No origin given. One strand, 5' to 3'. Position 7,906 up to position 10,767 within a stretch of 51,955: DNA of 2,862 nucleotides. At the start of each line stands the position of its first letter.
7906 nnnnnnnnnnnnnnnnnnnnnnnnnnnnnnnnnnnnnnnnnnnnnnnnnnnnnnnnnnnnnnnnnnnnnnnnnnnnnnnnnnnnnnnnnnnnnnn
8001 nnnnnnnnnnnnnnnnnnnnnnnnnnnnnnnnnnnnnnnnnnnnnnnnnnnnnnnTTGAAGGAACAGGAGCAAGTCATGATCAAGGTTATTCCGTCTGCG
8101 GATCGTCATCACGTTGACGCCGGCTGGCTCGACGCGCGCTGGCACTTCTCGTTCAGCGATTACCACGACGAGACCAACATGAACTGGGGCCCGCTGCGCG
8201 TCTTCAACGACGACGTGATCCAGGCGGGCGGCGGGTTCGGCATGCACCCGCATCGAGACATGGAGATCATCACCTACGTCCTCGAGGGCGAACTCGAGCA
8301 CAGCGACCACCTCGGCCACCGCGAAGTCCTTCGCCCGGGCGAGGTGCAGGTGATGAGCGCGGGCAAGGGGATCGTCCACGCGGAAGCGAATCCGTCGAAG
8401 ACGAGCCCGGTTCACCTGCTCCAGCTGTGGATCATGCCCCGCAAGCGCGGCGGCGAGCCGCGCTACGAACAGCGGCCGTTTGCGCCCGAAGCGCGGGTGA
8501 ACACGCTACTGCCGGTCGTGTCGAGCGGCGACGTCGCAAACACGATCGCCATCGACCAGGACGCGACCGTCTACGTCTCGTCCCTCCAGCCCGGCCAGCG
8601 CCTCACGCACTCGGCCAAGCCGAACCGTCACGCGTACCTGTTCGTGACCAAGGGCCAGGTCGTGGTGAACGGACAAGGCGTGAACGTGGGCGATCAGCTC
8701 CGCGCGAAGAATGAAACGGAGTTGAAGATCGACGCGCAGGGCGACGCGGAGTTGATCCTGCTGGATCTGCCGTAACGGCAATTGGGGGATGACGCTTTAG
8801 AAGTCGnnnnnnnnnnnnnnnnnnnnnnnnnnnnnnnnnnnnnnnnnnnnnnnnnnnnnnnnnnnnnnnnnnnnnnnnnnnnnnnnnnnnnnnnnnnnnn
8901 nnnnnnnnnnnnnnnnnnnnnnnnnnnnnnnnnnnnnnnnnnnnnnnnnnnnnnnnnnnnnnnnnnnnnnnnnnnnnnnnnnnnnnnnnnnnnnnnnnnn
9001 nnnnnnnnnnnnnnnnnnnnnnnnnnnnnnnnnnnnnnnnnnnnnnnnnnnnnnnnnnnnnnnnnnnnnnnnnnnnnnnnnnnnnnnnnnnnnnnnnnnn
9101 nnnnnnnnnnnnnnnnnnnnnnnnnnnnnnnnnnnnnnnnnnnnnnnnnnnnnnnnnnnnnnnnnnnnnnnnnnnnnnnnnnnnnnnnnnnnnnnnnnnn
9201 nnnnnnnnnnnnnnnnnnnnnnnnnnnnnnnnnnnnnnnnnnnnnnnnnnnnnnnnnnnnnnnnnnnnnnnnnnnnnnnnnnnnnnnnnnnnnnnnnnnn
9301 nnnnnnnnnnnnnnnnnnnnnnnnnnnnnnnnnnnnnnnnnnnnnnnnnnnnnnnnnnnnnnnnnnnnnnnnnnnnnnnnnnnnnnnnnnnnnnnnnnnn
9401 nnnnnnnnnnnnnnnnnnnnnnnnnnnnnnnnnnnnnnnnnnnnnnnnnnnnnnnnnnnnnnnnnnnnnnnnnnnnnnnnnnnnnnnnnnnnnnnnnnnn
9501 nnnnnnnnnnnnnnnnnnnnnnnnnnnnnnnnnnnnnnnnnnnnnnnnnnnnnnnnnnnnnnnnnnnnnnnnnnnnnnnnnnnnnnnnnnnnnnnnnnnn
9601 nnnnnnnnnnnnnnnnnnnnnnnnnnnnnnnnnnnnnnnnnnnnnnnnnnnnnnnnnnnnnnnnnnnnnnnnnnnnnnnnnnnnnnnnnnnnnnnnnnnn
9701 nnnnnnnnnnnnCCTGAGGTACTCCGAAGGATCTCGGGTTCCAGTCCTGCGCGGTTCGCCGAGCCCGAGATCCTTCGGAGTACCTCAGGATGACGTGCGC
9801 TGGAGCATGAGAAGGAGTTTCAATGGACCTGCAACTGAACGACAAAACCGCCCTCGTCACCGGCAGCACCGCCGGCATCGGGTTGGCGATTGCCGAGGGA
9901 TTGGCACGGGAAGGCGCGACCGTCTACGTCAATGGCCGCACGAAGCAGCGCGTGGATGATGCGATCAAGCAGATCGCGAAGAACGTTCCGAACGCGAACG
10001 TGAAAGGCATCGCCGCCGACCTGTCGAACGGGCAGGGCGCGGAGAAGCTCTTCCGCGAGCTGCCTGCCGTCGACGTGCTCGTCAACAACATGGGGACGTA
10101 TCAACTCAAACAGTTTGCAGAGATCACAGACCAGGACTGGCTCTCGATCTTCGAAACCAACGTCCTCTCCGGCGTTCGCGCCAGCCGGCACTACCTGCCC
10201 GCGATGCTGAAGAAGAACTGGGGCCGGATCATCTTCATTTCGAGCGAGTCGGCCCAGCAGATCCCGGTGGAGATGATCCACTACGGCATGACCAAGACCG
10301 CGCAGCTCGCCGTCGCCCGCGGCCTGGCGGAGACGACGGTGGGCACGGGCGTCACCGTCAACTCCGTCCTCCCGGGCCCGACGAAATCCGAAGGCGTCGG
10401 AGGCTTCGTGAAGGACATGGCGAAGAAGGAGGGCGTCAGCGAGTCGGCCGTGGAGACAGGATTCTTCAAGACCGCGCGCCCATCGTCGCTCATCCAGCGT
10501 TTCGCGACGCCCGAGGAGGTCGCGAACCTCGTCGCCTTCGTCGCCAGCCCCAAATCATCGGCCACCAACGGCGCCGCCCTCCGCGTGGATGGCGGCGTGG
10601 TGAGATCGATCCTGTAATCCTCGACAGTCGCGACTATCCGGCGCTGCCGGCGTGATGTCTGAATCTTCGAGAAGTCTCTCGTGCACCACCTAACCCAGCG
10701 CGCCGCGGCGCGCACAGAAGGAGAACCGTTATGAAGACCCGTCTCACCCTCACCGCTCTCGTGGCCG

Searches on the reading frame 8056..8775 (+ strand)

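Call 27: search_protein_families(library=pfam, proteins=[window:8056-8775:+], max_evalue=0.001)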
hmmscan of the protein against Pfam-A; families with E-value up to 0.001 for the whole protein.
window:8056-8775:+ (239 aa): 5 families
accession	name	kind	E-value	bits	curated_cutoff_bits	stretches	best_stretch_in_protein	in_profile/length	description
PF02678.22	Pirin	-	5.5e-36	123.3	26.1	1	20-126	9-108/108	Pirin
PF17954.7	Pirin_C_2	-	2.8e-20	72.7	22.9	1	154-238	2-86/86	Quercetinase C-terminal cupin domain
PF07883.17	Cupin_2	-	1.8e-11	44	27.2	1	55-125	5-68/70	Cupin domain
PF05726.19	Pirin_C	-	5e-05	24.1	27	0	175-236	4-67/103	Pirin C-terminal cupin domain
PF00190.28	Cupin_1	-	0.00045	20.2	22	0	54-119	40-108/151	Cupin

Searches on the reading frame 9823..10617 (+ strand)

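Call 27: search_protein_families(library=pfam, proteins=[window:9823-10617:+], max_evalue=0.001)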
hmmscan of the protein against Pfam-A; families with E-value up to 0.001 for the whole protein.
window:9823-10617:+ (264 aa): 5 families
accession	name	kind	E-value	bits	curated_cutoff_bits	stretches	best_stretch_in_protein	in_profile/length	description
PF00106.31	adh_short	-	3.4e-42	144.6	26.6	1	8-192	1-187/195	short chain dehydrogenase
PF13561.12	adh_short_C2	-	1.9e-41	142.6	27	1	17-259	6-235/236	Enoyl-(Acyl carrier protein) reductase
PF08659.16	KR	-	4.7e-09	36.9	22.6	1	9-167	2-162/180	KR domain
PF23441.1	SDR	-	5.3e-06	26.4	27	1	5-73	5-76/258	SDR-like rossmann domain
PF01370.27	Epimerase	-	0.00038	20.4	20.9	0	10-142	1-116/240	NAD dependent epimerase/dehydratase family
